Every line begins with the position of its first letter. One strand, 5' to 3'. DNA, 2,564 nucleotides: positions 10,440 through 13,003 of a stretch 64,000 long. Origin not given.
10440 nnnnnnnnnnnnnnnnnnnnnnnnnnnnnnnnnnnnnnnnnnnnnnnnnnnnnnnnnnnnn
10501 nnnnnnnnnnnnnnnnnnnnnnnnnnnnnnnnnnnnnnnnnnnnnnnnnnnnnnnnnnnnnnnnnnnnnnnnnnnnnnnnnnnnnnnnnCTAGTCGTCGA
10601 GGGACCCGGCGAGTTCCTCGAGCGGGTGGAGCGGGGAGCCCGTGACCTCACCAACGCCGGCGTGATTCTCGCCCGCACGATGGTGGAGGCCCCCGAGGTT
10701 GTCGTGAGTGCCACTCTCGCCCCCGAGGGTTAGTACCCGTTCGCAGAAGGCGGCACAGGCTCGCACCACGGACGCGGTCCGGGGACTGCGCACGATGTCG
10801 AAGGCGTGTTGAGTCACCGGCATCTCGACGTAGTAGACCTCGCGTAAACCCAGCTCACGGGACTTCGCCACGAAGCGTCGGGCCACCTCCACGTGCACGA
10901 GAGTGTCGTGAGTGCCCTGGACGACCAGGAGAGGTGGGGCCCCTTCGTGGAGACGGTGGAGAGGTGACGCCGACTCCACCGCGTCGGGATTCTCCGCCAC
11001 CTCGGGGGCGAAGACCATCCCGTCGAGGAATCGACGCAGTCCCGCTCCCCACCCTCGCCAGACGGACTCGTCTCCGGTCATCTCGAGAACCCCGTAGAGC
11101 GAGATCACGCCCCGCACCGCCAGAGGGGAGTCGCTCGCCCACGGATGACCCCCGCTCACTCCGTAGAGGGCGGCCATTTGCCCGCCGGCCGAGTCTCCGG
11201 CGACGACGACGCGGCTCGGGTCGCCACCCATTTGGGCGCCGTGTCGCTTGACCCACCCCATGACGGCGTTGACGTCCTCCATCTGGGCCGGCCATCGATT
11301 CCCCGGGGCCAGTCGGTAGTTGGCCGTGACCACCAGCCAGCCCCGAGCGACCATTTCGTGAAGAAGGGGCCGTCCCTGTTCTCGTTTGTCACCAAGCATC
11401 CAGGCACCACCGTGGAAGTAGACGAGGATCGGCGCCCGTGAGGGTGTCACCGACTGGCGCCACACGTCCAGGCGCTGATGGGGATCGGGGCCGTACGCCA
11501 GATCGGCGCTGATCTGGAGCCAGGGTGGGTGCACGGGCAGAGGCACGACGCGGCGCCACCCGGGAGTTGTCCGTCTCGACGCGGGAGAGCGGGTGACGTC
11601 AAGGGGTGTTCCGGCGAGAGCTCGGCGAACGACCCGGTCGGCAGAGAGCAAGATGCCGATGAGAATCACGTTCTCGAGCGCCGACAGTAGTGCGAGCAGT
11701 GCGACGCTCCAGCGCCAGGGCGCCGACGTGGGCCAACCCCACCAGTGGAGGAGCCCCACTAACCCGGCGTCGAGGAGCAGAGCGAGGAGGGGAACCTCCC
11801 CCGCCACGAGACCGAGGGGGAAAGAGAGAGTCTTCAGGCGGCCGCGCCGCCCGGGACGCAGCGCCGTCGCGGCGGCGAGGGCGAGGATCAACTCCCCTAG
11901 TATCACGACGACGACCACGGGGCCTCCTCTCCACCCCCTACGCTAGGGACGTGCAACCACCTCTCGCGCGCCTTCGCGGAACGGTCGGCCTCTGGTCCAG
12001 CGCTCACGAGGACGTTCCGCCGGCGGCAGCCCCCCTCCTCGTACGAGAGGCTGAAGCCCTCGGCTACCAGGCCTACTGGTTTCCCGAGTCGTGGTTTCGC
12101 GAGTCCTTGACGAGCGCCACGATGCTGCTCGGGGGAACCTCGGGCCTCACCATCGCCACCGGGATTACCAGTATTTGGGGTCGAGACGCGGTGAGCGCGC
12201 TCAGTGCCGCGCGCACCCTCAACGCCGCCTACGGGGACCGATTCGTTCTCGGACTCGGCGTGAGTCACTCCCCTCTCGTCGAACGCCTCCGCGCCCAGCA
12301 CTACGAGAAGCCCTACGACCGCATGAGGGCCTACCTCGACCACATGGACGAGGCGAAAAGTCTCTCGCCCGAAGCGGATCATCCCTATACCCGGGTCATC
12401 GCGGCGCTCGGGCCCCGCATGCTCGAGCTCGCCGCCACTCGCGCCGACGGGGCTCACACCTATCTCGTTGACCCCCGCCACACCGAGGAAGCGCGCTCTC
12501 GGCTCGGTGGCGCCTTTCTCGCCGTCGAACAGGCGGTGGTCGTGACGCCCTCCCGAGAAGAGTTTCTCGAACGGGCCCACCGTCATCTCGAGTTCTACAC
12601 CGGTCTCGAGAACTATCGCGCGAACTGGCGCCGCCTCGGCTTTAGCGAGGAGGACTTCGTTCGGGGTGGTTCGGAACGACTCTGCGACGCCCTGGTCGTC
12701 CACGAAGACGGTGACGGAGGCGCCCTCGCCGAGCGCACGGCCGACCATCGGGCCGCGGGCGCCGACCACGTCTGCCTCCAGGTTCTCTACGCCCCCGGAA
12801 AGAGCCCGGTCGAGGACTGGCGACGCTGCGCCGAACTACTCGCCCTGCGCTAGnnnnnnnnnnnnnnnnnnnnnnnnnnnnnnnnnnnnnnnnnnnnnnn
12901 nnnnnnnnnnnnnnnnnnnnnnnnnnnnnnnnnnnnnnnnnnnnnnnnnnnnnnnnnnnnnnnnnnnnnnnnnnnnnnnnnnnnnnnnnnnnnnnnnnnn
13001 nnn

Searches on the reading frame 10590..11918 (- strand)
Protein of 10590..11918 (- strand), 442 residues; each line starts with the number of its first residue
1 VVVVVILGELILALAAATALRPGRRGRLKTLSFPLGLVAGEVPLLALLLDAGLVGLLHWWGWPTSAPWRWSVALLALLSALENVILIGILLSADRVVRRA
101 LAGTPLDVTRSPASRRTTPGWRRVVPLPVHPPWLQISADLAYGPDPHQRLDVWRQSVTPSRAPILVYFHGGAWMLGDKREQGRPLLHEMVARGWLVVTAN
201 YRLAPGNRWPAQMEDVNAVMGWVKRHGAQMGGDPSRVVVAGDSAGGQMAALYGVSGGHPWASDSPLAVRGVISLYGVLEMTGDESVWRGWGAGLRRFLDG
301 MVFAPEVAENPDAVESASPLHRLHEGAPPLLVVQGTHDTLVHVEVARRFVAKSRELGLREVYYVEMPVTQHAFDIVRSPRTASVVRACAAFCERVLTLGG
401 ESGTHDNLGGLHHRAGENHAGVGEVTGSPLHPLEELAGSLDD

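Call 48: search_protein_families(library=pfam, proteins=[window:10590-11918:-], max_evalue=0.0001)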
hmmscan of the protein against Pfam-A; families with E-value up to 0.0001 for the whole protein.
window:10590-11918:- (442 aa): 4 families
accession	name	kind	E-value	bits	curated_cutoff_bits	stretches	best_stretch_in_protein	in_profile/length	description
PF20434.5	BD-FAE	-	7.5e-36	124.1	26.8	1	150-350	1-212/215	BD-FAE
PF07859.19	Abhydrolase_3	-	3.5e-29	102.5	25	1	165-373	1-208/210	alpha/beta hydrolase fold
PF00135.34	COesterase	-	2.4e-13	50.3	27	1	150-254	88-202/515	Carboxylesterase family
PF00326.27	Peptidase_S9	-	1e-09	38.6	22.6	1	213-396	45-210/213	Prolyl oligopeptidase family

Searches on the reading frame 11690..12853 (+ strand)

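Call 48: search_protein_families(library=pfam, proteins=[window:11690-12853:+], max_evalue=0.0001)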
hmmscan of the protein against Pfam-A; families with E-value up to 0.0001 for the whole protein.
window:11690-12853:+ (387 aa): 1 family
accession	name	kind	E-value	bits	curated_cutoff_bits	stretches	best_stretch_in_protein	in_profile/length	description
PF00296.26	Bac_luciferase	-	4e-28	99.1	27.9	1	109-322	20-264/314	Luciferase-like monooxygenase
